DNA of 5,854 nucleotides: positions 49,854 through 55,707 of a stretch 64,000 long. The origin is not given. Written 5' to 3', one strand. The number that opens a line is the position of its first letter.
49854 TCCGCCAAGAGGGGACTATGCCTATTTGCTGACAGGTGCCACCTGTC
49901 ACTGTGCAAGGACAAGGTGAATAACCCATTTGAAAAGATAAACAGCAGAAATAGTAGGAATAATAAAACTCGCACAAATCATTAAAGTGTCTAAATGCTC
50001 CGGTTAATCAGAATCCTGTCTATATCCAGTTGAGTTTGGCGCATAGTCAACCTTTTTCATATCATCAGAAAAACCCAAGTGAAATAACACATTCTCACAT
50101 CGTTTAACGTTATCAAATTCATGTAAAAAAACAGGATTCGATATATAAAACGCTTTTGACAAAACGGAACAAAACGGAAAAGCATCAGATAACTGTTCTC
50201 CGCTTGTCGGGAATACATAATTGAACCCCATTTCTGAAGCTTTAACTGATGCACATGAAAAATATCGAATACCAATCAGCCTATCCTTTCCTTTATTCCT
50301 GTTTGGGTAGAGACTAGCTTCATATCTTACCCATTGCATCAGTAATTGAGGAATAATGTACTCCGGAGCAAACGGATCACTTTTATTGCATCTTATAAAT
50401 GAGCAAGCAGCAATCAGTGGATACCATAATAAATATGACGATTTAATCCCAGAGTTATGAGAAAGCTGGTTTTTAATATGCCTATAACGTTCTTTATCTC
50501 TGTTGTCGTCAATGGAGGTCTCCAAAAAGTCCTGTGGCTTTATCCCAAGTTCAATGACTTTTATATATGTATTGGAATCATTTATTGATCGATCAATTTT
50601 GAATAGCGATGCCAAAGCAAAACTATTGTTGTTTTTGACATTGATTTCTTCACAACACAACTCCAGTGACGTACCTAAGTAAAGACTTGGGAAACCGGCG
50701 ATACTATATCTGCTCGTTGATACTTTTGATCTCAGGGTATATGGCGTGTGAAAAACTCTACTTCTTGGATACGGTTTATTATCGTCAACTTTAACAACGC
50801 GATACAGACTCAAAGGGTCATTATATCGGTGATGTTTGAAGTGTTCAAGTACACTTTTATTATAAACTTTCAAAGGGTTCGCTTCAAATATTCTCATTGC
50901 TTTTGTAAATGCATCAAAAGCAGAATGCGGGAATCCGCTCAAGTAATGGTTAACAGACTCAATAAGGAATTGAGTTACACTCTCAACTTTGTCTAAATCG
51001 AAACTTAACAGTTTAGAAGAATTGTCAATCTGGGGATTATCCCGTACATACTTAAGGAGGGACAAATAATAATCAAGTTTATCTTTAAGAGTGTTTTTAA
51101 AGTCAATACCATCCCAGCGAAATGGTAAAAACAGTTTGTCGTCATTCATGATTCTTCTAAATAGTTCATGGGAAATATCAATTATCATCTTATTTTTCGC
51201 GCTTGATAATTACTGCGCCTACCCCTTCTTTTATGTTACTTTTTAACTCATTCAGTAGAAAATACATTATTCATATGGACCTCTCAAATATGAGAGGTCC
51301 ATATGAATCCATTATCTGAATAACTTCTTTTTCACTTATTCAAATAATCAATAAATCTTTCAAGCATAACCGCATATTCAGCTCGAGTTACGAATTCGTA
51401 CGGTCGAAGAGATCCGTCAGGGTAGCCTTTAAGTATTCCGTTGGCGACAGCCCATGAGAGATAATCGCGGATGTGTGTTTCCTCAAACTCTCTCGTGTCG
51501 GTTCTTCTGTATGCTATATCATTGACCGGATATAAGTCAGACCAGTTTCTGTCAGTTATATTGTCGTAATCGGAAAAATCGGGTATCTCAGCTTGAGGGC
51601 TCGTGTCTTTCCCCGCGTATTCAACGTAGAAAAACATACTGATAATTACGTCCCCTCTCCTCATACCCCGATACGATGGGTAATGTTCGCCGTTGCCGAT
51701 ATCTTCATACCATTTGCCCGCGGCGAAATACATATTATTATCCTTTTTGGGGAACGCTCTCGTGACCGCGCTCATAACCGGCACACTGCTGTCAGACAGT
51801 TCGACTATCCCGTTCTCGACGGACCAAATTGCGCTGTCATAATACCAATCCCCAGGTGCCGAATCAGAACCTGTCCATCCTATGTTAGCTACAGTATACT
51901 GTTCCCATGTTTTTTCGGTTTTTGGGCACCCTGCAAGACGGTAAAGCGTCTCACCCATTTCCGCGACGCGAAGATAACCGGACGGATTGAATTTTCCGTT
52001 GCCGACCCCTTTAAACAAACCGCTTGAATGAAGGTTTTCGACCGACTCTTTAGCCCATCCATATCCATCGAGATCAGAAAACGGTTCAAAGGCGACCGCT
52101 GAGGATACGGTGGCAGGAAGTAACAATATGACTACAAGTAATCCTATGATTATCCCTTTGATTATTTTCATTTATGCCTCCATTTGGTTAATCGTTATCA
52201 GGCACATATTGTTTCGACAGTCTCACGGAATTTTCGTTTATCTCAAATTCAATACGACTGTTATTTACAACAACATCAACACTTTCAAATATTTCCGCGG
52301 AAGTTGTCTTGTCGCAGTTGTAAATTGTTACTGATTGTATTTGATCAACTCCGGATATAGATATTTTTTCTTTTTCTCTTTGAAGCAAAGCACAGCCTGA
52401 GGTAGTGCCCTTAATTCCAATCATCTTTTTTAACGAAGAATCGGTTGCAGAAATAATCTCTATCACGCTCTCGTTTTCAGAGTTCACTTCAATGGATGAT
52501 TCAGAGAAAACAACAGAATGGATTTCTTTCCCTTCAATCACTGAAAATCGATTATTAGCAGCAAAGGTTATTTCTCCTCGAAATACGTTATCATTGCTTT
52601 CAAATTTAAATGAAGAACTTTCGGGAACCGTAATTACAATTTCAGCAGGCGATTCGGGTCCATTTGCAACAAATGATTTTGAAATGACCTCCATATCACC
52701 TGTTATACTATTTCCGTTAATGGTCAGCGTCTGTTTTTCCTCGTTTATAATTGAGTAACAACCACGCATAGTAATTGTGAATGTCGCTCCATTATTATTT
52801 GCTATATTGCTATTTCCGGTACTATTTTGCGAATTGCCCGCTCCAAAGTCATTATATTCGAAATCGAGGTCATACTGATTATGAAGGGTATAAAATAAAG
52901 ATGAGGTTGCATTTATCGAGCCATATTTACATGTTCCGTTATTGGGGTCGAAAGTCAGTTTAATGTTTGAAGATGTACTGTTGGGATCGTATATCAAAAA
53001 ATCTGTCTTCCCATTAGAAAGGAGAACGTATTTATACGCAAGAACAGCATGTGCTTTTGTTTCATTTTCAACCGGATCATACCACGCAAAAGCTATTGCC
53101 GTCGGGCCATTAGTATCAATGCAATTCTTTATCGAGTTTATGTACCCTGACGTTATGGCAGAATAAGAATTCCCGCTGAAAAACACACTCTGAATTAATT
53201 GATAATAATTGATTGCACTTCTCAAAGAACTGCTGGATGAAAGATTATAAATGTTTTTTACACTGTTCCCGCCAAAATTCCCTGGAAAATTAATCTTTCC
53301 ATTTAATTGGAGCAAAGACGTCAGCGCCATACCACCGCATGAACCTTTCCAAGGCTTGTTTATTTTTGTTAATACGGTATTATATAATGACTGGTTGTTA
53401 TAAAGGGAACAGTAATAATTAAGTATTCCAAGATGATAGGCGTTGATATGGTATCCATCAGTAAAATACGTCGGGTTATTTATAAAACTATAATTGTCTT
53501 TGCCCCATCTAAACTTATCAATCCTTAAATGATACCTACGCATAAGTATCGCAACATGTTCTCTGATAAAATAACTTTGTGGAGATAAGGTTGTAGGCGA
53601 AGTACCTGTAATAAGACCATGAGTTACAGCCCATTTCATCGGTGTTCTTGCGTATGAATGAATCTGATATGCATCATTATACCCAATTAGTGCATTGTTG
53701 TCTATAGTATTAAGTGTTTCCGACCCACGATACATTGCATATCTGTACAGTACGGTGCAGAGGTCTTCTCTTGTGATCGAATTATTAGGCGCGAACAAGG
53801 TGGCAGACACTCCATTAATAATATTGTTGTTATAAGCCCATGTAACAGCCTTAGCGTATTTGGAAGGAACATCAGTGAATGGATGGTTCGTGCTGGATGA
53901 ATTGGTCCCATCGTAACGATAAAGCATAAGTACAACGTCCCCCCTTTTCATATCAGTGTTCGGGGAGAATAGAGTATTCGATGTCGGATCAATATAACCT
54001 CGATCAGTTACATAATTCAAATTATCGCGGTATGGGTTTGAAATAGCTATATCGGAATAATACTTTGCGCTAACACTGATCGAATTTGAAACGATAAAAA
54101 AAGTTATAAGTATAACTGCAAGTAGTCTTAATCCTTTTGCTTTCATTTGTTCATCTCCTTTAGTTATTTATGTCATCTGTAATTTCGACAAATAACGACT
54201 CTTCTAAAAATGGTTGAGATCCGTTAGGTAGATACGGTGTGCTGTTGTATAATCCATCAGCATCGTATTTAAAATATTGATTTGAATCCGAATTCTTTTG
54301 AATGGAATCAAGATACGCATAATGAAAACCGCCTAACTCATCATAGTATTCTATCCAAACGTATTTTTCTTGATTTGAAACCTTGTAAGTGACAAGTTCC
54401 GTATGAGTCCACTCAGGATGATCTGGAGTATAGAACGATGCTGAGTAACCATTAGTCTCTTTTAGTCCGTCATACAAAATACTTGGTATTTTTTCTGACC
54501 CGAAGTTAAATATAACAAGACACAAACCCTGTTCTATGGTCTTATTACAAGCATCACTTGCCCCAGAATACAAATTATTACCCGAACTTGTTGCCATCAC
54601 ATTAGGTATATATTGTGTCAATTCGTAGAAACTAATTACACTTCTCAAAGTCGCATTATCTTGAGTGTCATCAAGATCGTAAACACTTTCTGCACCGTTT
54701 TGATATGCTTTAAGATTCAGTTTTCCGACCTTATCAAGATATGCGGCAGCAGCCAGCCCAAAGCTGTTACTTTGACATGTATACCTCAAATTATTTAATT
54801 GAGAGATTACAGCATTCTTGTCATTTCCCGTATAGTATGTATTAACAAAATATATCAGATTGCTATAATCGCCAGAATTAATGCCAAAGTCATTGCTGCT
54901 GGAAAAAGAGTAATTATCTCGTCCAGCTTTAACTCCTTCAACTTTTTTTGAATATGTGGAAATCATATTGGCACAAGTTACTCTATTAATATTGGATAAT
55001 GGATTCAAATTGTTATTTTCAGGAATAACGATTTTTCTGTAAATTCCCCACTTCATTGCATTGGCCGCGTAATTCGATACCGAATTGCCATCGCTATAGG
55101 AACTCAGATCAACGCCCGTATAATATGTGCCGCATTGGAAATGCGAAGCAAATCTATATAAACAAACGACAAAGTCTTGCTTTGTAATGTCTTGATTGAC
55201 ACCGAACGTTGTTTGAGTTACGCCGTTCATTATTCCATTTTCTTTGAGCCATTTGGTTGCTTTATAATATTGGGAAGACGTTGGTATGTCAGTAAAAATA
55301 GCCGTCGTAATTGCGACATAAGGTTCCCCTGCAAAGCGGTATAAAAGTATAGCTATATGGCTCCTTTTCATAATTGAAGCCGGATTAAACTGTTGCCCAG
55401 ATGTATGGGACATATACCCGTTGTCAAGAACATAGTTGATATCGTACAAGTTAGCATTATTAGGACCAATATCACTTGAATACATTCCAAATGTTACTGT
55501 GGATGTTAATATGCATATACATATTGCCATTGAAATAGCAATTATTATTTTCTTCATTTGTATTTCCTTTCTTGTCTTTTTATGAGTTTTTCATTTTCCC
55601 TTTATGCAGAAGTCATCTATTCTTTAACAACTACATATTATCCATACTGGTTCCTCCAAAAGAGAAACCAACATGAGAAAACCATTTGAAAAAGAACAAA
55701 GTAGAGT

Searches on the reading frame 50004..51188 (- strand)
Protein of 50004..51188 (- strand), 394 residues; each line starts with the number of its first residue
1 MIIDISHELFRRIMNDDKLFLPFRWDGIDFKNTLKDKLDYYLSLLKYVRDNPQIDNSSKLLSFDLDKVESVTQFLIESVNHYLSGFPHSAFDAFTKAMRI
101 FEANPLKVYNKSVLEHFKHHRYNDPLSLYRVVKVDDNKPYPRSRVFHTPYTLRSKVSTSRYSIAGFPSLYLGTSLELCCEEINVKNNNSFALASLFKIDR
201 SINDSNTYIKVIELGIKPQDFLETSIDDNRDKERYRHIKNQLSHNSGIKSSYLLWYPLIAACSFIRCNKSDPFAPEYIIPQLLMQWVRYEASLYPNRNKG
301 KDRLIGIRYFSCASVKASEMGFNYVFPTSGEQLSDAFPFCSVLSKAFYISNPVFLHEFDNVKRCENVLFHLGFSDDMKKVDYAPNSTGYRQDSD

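Call 7: search_protein_families(library=pfam, proteins=[window:50004-51188:-], max_evalue=0.01)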
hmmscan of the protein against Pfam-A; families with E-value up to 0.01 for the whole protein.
window:50004-51188:- (394 aa): 1 family
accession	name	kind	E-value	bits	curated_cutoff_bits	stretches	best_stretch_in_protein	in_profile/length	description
PF08808.17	RES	-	0.0086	16.5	23.2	0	146-190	11-56/157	RES domain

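Call 80: search_protein_families(library=ncbifam, proteins=[window:50004-51188:-], max_evalue=0.01)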
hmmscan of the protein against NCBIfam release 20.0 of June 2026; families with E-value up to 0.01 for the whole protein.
window:50004-51188:- (394 aa): 0 families

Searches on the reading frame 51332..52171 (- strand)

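Call 7: search_protein_families(library=pfam, proteins=[window:51332-52171:-], max_evalue=0.01)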
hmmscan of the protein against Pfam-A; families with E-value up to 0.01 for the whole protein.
window:51332-52171:- (279 aa): 1 family
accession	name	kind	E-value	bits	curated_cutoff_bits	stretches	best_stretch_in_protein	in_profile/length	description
PF00395.25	SLH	-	6e-21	74.6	20.8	2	236-267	13-44/44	S-layer homology domain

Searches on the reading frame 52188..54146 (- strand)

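Call 7: search_protein_families(library=pfam, proteins=[window:52188-54146:-], max_evalue=0.01)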
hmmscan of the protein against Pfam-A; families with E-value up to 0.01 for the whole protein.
window:52188-54146:- (652 aa): 1 family
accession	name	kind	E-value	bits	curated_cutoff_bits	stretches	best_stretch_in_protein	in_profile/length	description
PF00395.25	SLH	-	6.8e-23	80.8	20.8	2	89-129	1-43/44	S-layer homology domain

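Call 80: search_protein_families(library=ncbifam, proteins=[window:52188-54146:-], max_evalue=0.01)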
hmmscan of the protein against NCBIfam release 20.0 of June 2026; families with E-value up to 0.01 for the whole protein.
window:52188-54146:- (652 aa): 0 families

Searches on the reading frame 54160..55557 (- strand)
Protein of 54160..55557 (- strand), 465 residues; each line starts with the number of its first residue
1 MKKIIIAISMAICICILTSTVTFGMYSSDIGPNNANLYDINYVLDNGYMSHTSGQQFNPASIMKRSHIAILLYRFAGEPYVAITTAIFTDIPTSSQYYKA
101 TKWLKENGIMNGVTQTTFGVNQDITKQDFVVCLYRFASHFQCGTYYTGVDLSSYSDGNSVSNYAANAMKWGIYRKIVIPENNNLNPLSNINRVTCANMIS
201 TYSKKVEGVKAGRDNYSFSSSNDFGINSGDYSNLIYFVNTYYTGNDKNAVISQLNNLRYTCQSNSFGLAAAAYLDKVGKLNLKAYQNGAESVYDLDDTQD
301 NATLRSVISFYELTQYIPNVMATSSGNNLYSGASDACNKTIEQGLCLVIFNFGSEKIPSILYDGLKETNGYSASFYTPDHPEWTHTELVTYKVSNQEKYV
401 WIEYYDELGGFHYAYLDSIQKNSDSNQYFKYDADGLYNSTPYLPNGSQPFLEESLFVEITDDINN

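Call 7: search_protein_families(library=pfam, proteins=[window:54160-55557:-], max_evalue=0.01)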
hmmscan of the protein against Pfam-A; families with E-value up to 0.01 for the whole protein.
window:54160-55557:- (465 aa): 1 family
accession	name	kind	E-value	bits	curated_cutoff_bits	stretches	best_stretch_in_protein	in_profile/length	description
PF00395.25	SLH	-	1.2e-13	51.2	20.8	1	88-129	2-43/44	S-layer homology domain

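Call 56: search_solved_structures(query=window:54160-55557:-, max_evalue=1)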
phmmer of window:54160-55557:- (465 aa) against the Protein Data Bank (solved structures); distinct sequences matched with E-value up to 1: 14.
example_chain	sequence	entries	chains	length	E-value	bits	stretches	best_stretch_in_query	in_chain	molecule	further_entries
4aq1_C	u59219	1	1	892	5.3e-05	25.4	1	86-136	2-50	SBSB PROTEIN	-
4aq1_A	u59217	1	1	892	6.9e-05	25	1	86-136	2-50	SBSB PROTEIN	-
8cyi_B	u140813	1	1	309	0.66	11.9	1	270-349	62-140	Methylosome protein 50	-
7u30_B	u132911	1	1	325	0.73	11.8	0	270-349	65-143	Methylosome protein 50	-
9dod_B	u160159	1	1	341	0.79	11.6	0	270-349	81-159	Methylosome protein WDR77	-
8g1u_B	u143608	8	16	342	0.8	11.6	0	270-349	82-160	Methylosome protein 50 | Methylosome protein WDR77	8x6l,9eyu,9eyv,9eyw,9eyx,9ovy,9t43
6v0n_B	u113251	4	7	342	0.8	11.6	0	270-349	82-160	Methylosome protein 50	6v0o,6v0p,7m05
4gqb_B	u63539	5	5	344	0.81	11.6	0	270-349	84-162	Methylosome protein 50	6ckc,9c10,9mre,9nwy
9e3a_K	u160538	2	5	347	0.82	11.6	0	270-349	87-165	Methylosome protein WDR77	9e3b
6rll_B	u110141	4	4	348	0.82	11.6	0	270-349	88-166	Methylosome protein 50 | Methylosome protein WDR77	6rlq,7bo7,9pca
4x60_B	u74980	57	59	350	0.83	11.6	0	270-349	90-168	Methylosome protein 50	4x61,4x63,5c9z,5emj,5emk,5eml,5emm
7mx7_B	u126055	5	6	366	0.9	11.5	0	270-349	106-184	Methylosome protein 50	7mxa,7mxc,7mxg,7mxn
5fa5_B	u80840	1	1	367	0.9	11.5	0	270-349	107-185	Methylosome protein 50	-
6ugh_B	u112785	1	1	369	0.91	11.5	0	270-349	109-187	Methylosome protein 50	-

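Call 80: search_protein_families(library=ncbifam, proteins=[window:54160-55557:-], max_evalue=0.01)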
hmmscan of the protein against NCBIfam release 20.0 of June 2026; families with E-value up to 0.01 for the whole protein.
window:54160-55557:- (465 aa): 0 families
